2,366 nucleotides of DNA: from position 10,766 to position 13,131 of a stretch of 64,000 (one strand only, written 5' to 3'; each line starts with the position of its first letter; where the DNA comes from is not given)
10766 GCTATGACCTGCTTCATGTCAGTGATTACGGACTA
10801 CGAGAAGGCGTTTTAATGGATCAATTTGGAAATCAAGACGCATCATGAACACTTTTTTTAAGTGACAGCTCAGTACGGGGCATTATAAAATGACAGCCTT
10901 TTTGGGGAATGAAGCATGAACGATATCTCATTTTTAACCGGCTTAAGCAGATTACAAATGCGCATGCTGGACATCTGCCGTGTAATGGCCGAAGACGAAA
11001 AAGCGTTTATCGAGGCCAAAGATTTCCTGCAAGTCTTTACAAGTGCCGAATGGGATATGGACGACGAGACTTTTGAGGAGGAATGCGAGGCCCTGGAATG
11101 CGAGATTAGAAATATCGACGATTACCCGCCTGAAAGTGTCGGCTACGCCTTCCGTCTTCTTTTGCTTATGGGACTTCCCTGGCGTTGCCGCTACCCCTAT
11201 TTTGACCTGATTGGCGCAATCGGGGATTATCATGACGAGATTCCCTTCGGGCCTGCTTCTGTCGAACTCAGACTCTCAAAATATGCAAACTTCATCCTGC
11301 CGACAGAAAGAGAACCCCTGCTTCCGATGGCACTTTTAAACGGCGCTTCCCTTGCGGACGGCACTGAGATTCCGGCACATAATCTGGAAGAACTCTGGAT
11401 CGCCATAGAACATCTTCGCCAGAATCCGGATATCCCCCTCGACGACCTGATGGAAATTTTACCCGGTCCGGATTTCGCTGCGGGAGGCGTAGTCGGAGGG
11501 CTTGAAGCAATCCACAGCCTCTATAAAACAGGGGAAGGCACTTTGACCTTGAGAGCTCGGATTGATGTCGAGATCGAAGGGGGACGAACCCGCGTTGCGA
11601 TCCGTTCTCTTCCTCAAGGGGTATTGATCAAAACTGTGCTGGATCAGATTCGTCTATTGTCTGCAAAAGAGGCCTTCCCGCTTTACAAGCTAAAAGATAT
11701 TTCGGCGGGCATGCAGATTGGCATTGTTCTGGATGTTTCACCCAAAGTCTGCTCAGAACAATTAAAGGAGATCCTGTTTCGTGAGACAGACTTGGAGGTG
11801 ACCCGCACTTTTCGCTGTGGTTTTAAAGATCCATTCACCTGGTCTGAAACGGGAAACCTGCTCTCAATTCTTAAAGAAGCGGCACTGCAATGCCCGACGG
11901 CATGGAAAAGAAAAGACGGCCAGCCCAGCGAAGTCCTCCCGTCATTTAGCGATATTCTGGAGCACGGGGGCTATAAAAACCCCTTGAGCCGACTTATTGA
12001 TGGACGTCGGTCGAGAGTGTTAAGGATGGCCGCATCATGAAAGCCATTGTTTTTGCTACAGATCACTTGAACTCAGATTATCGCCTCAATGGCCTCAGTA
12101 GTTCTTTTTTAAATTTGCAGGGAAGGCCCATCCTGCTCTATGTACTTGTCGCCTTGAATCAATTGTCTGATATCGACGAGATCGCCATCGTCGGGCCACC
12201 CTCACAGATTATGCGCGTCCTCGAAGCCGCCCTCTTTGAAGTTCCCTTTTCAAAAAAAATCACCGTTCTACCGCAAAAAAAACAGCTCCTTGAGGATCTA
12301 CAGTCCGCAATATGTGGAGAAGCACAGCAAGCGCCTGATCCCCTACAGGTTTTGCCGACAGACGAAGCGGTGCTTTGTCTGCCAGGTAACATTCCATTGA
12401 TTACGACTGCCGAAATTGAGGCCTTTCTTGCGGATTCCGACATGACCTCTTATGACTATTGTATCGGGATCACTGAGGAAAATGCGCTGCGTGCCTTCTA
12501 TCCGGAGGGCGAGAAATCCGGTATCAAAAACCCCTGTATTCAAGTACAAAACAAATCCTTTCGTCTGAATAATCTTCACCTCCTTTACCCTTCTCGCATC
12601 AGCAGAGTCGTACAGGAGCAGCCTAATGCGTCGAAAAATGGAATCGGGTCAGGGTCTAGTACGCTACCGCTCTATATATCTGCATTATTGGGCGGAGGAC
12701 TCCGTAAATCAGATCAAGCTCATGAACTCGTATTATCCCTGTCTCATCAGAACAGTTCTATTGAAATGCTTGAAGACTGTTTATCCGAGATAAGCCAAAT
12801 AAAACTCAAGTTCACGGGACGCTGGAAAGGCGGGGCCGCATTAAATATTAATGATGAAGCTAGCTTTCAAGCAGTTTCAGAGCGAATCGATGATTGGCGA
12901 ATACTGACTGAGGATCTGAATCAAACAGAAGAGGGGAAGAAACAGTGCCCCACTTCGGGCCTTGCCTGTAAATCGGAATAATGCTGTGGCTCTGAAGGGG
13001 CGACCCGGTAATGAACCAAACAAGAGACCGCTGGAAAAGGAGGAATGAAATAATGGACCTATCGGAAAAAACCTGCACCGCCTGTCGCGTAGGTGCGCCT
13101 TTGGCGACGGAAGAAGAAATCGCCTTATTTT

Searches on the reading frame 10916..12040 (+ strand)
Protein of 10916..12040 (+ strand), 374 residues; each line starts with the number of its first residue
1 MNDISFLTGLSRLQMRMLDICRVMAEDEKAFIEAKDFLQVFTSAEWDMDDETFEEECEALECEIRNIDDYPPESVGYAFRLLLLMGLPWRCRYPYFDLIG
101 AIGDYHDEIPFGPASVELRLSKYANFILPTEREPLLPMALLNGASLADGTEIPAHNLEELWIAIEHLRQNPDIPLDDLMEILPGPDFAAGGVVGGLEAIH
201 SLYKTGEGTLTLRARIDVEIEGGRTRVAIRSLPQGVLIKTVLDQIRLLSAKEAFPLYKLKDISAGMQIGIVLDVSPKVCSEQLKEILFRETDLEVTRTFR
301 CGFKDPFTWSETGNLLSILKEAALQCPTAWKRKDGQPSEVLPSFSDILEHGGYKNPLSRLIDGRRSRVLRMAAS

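Call 85: search_protein_families(library=pfam, proteins=[window:10916-12040:+], max_evalue=0.00001)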
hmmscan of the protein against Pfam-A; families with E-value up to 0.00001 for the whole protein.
window:10916-12040:+ (374 aa): 1 family
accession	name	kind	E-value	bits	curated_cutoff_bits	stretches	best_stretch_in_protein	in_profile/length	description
PF00521.26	DNA_topoisoIV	-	1.8e-21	76.9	31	1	134-320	130-313/432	DNA gyrase/topoisomerase IV, subunit A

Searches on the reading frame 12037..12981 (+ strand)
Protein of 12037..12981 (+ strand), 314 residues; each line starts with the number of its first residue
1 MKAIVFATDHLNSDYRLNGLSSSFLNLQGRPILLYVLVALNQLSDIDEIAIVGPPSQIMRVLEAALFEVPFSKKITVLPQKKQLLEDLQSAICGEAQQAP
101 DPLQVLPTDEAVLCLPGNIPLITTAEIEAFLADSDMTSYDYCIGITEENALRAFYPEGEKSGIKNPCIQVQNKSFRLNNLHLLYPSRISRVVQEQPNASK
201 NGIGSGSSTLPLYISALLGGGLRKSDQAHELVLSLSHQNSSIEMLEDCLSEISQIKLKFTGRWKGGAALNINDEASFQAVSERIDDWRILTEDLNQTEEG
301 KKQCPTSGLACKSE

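Call 86: search_protein_families(library=pfam, proteins=[window:12037-12981:+], max_evalue=0.00001)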
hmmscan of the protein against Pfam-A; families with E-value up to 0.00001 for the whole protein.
window:12037-12981:+ (314 aa): 1 family
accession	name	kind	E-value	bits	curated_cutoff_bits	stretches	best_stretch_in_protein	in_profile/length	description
PF12804.13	NTP_transf_3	-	9.6e-06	26.3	27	0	23-148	17-125/160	MobA-like NTP transferase domain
